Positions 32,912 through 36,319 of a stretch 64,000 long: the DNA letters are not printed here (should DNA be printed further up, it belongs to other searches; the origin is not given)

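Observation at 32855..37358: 4.2-kb block (dnaE2 plus sdpI-like plus sdpR-like) bracketed by direct copies of a MITE-like element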

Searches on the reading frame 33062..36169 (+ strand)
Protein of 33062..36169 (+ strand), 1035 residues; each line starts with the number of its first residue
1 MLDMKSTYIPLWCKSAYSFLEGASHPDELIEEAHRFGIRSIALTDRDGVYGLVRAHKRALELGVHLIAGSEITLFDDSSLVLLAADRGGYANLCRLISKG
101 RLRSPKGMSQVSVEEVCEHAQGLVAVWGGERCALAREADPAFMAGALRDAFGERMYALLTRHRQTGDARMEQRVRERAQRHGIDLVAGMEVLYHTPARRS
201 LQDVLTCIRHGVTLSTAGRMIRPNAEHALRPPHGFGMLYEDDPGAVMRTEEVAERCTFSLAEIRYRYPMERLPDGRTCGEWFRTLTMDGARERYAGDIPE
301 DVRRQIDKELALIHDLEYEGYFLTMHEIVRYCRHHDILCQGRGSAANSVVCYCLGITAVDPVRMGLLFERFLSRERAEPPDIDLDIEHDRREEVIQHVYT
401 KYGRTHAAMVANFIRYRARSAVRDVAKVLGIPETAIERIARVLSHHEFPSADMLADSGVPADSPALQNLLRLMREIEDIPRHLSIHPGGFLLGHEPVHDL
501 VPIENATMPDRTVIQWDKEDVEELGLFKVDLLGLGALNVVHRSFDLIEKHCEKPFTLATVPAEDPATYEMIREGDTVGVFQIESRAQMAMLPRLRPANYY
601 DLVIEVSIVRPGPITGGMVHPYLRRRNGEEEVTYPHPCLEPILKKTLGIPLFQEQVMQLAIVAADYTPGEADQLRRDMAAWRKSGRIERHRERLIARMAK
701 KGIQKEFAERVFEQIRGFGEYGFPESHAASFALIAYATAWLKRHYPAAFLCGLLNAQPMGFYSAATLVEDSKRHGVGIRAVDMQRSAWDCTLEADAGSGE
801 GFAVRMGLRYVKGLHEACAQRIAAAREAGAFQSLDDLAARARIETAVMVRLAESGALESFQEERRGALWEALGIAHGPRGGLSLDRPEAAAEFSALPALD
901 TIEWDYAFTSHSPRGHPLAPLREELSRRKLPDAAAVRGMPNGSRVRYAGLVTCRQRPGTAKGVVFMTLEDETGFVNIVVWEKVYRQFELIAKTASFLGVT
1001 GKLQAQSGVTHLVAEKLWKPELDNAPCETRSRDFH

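Call 7: search_protein_families(library=pfam, proteins=[window:33062-36169:+])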
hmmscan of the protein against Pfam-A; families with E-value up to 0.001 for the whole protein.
window:33062-36169:+ (1035 aa): 6 families
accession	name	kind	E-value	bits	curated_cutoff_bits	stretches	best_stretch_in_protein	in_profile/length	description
PF07733.18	DNA_pol3_alpha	-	8.7e-87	291.5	23.9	1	280-533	1-260/260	Bacterial DNA polymerase III alpha NTPase domain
PF17657.6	DNA_pol3_finger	-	4.1e-59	199.1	22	1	537-702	2-166/166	Bacterial DNA polymerase III alpha subunit finger domain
PF02811.25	PHP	-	1.6e-20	74.5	26.4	1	13-128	4-123/164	PHP domain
PF14579.12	HHH_6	-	3e-20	72.7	25.6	1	775-865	1-88/90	Helix-hairpin-helix motif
PF01336.31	tRNA_anti-codon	-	1.3e-09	38.3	27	1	948-1017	4-72/75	OB-fold nucleic acid binding domain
PF12836.13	HHH_3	-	1.9e-06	28.3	27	1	808-852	16-61/65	Helix-hairpin-helix motif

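Call 11: find_encoding_contigs(protein=window:33062-36169:+, flank=10000, max_places=10)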
Protein window:33062-36169:+ (1035 aa): no gene with exactly this product is on record in the collection.

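Call 14: find_related_loci(query=window:33062-36169:+, collection=genome_contigs, flank=8000)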
Query window:33062-36169:+ (1035 aa) in genome_contigs; peptide patterns used: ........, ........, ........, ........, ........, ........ (x = any residue, [..] = any of these).
599 stretches matched a pattern (row limit reached: there are more); 592 encode a relative of the query (tblastn E <= 1e-3); the best 80 are kept; 80 distinct loci.
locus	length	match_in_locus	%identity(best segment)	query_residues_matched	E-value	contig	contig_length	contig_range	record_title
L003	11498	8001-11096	79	4-1035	0e+0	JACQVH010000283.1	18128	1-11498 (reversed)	MAG: Candidatus Hydrogenedentota bacterium isolate NC_groundwater_1458_Ag_S-0.65um_59_18 S_p65_S5_coassembly_k141_518515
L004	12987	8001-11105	72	1-1035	0e+0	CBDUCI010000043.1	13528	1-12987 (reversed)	MAG TPA_asm: uncultured bacterium isolate ERR2431957_metabat2_43 genome assembly, contig: ERZ23878503.1204, whole genome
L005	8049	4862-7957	73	4-1035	0e+0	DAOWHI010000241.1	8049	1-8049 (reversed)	MAG TPA_asm: Gemmatimonadota bacterium isolate CSMAG_2013 CSMAG_2013_k141_939211_length_8049_cov_10.0000, whole genome s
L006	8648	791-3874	74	8-1035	0e+0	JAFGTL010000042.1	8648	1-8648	MAG: Candidatus Hydrogenedentota bacterium isolate Zod_Metabat.968 k87_1086083, whole genome shotgun sequence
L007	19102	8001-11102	74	2-1035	0e+0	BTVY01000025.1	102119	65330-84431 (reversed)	MAG: Candidatus Hydrogenedentota bacterium AMX-MBFR-82 DNA, sequence025, whole genome shotgun sequence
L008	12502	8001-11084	73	8-1035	0e+0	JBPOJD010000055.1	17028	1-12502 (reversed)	MAG: Candidatus Hydrogenedentota bacterium isolate MAG_4141 c_000000608823, whole genome shotgun sequence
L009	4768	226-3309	73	4-1035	0e+0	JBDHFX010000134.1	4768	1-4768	MAG: Gemmatimonadota bacterium isolate M8-58_Bin_324 M8-58_Bin_324_scaffold_155449, whole genome shotgun sequence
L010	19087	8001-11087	73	6-1035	0e+0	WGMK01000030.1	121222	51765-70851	MAG: Candidatus Hydrogenedens sp. isolate RI_113 c_000000010102, whole genome shotgun sequence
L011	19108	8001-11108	70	1-1035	0e+0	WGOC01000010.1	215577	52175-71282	MAG: bacterium isolate RI_55 c_000000157553, whole genome shotgun sequence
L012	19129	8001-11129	65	2-1035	0e+0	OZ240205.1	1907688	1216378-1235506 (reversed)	MAG: Vicinamibacterales bacterium isolate e7e54c47-8cb3-4bb4-a26e-21fc1c968279 genome assembly, chromosome: 1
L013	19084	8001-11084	65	8-1035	0e+0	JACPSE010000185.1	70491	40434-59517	MAG: Deltaproteobacteria bacterium isolate NC_groundwater_697_Ag_S-0.2um_55_12 S36_SO-2_scaffold_398454, whole genome sh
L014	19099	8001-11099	66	4-1034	0e+0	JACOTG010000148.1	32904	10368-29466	MAG: Planctomycetota bacterium isolate NC_groundwater_38_Pr7_B-0.1um_65_11 FFV18_Bp1_scaffold_387260, whole genome shotg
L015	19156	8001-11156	64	9-1035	0e+0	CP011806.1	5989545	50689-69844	Acidobacteria bacterium Mor1, partial sequence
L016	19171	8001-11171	65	3-1034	0e+0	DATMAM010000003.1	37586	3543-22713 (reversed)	MAG TPA_asm: Candidatus Acidiferrales bacterium isolate SMAG_U13326 k141_556483, whole genome shotgun sequence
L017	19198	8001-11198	64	4-1035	0e+0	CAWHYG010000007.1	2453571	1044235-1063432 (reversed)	MAG: Candidatus Eisenbacteria bacterium isolate MFD01476.bin.1.183 genome assembly, contig: contig_35578, whole genome s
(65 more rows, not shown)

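Call 20: search_protein_families(library=pfam, proteins=[L007:5889-6524:+, L007:6139-7986:+, L007:5143-5766:+, L007:11852-13582:+, L003:5395-6024:+, L003:5810-7486:+, L003:7353-7982:+, L003:4742-5167:+])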
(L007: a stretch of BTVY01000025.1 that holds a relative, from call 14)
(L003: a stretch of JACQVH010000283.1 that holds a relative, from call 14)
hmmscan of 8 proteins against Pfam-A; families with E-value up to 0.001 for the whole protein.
L007:5889-6524:+ (211 aa): 1 family
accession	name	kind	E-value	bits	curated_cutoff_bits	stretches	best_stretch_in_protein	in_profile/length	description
PF00154.27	RecA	-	7e-06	26.1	27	1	37-125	51-138/262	recA bacterial DNA recombination protein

L007:6139-7986:+ (615 aa): 1 family
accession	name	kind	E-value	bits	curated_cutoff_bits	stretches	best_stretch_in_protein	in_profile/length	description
PF00817.25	IMS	-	0.00066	20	23.2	1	135-268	8-140/148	impB/mucB/samB family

L007:5143-5766:+ (207 aa): 2 families
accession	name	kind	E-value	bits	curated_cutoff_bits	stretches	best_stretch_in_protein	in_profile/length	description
PF00717.28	Peptidase_S24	-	4.2e-29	101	23.3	1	83-195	1-116/116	Peptidase S24-like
PF01726.22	LexA_DNA_bind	-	8.5e-10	38.7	23.7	1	13-67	10-65/65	LexA DNA binding domain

L007:11852-13582:+ (576 aa): 0 families

L003:5395-6024:+ (209 aa): 1 family
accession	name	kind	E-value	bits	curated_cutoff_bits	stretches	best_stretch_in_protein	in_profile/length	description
PF00154.27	RecA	-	6.7e-07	29.5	27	1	34-121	51-137/262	recA bacterial DNA recombination protein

L003:5810-7486:+ (558 aa): 1 family
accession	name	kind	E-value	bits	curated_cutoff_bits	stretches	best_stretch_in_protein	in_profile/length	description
PF00817.25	IMS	-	7.1e-05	23.2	23.2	1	76-212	6-141/148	impB/mucB/samB family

L003:7353-7982:+ (209 aa): 0 families

L003:4742-5167:+ (141 aa): 0 families

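Call 40: find_homologous_proteins(query=window:33062-36169:+, max_evalue=1e-100)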
Query window:33062-36169:+ (1035 aa): 7990 proteins with E <= 1e-100 among 8000 candidates; the best 120 are listed.
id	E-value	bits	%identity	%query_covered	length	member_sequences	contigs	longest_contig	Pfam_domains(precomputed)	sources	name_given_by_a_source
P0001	0.0e+0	2370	100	100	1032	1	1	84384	PF12836.14,PF02811.27,PF14579.13,PF01336.32,PF17657.7,PF07733.19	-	-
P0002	0.0e+0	1894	79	100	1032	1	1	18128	PF02811.27,PF14579.13,PF01336.32,PF17657.7,PF07733.19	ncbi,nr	ncbi:MAG: error-prone DNA polymerase [Candidatus Hydrogenedentes bacterium]|nr:error-prone DNA polym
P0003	0.0e+0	1884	78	99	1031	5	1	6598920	PF02811.27,PF14579.13,PF01336.32,PF17657.7,PF07733.19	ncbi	-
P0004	0.0e+0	1878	78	100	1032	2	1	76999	PF02811.27,PF14579.13,PF01336.32,PF17657.7,PF07733.19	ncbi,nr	ncbi:MAG: error-prone DNA polymerase [Candidatus Hydrogenedentes bacterium]|nr:error-prone DNA polym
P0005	0.0e+0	1859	78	99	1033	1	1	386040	PF02811.27,PF14579.13,PF01336.32,PF17657.7,PF07733.19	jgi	jgi:error-prone DNA polymerase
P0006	0.0e+0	1834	77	100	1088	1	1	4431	PF02811.27,PF14579.13,PF01336.32,PF17657.7,PF07733.19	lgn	-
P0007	0.0e+0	1825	77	100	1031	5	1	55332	PF02811.27,PF14579.13,PF01336.32,PF17657.7,PF07733.19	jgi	-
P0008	0.0e+0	1821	76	100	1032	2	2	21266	PF02811.27,PF14579.13,PF01336.32,PF17657.7,PF07733.19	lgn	-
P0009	0.0e+0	1817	76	99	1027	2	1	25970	PF02811.27,PF14579.13,PF01336.32,PF17657.7,PF07733.19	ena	-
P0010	0.0e+0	1812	76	100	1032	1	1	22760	PF02811.27,PF14579.13,PF01336.32,PF17657.7,PF07733.19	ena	-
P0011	0.0e+0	1801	76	99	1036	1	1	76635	PF02811.27,PF14579.13,PF01336.32,PF17657.7,PF07733.19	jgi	jgi:error-prone DNA polymerase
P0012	0.0e+0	1801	76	100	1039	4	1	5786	PF12836.14,PF02811.27,PF14579.13,PF01336.32,PF17657.7,PF07733.19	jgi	jgi:error-prone DNA polymerase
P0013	0.0e+0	1797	74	99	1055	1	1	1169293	PF02811.27,PF14579.13,PF01336.32,PF17657.7,PF07733.19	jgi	jgi:error-prone DNA polymerase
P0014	0.0e+0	1790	74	99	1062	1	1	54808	PF02811.27,PF14579.13,PF01336.32,PF17657.7,PF07733.19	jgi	jgi:error-prone DNA polymerase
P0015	0.0e+0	1782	74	100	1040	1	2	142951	PF02811.27,PF14579.13,PF01336.32,PF17657.7,PF07733.19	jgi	-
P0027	0.0e+0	1743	73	100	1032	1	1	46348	PF02811.27,PF14579.13,PF01336.32,PF17657.7,PF07733.19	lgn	-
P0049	0.0e+0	1695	72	100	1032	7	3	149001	PF02811.27,PF14579.13,PF01336.32,PF17657.7,PF07733.19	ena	-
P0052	0.0e+0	1690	72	100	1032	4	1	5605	PF02811.27,PF14579.13,PF01336.32,PF17657.7,PF07733.19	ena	-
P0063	0.0e+0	1675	71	99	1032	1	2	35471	PF02811.27,PF14579.13,PF01336.32,PF17657.7,PF07733.19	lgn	-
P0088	0.0e+0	1625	68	100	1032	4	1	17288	PF02811.27,PF14579.13,PF01336.32,PF17657.7,PF07733.19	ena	-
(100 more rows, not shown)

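Call 51: search_protein_families(library=ncbifam, proteins=[window:33062-36169:+])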
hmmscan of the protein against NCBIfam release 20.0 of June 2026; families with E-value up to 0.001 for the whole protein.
window:33062-36169:+ (1035 aa): 15 families
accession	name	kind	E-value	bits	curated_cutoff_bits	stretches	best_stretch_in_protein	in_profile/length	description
NF004225.0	PRK05672.1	subfamily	0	1354.4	939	1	6-1035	4-1047/1047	error-prone DNA polymerase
NF004226.0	PRK05673.1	equivalog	1.6e-210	701.9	1002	2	5-867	3-891/1146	DNA polymerase III subunit alpha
TIGR00594.1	polc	superfamily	5.3e-190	633.9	434.35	1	8-868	1-889/1022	DNA polymerase III subunit alpha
NF005298.0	PRK06826.1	equivalog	4.6e-184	614.1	1260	2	5-868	2-890/1151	DNA polymerase III subunit alpha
NF005377.0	PRK06920.1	equivalog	2.6e-150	502.4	1806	1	8-1017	3-1020/1108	DNA polymerase III subunit alpha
NF005617.0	PRK07374.1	equivalog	1.4e-135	453.7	1653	1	7-866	2-900/1170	DNA polymerase III subunit alpha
NF005582.0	PRK07279.1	equivalog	1.1e-121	407.7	1279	1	10-1017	4-961/1033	DNA polymerase III subunit alpha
NF005516.0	PRK07135.1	equivalog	5.2e-118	395.6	1084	2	299-861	250-813/974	DNA polymerase III DnaE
NF004550.0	PRK05898.1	equivalog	3.7e-109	366.3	1182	1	281-861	230-810/971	DNA polymerase III subunit alpha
NF007079.0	PRK09532.1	equivalog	5.9e-101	339.1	1525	1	8-723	3-776/876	DNA polymerase III subunit alpha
NF001688.0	PRK00448.1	equivalog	7.5e-29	100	873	3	281-362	832-913/1445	PolC-type DNA polymerase III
TIGR01405.1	polC_Gram_pos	equivalog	6.1e-25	87.1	1043.45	3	278-362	594-678/1211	DNA polymerase III subunit alpha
NF005616.0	PRK07373.1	equivalog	1.9e-13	49.7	646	1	723-865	38-177/449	DNA polymerase III subunit alpha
NF041577.1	nside_bi_sphtase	equivalog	2.3e-10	40.1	400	1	10-74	5-67/276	3',5'-nucleoside bisphosphate phosphatase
NF047791.1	RNaseRnm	equivalog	0.00036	19.9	375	0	21-73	13-67/275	RNase RNM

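Call 54: find_encoding_contigs(protein=P0001, flank=10000, max_places=10)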
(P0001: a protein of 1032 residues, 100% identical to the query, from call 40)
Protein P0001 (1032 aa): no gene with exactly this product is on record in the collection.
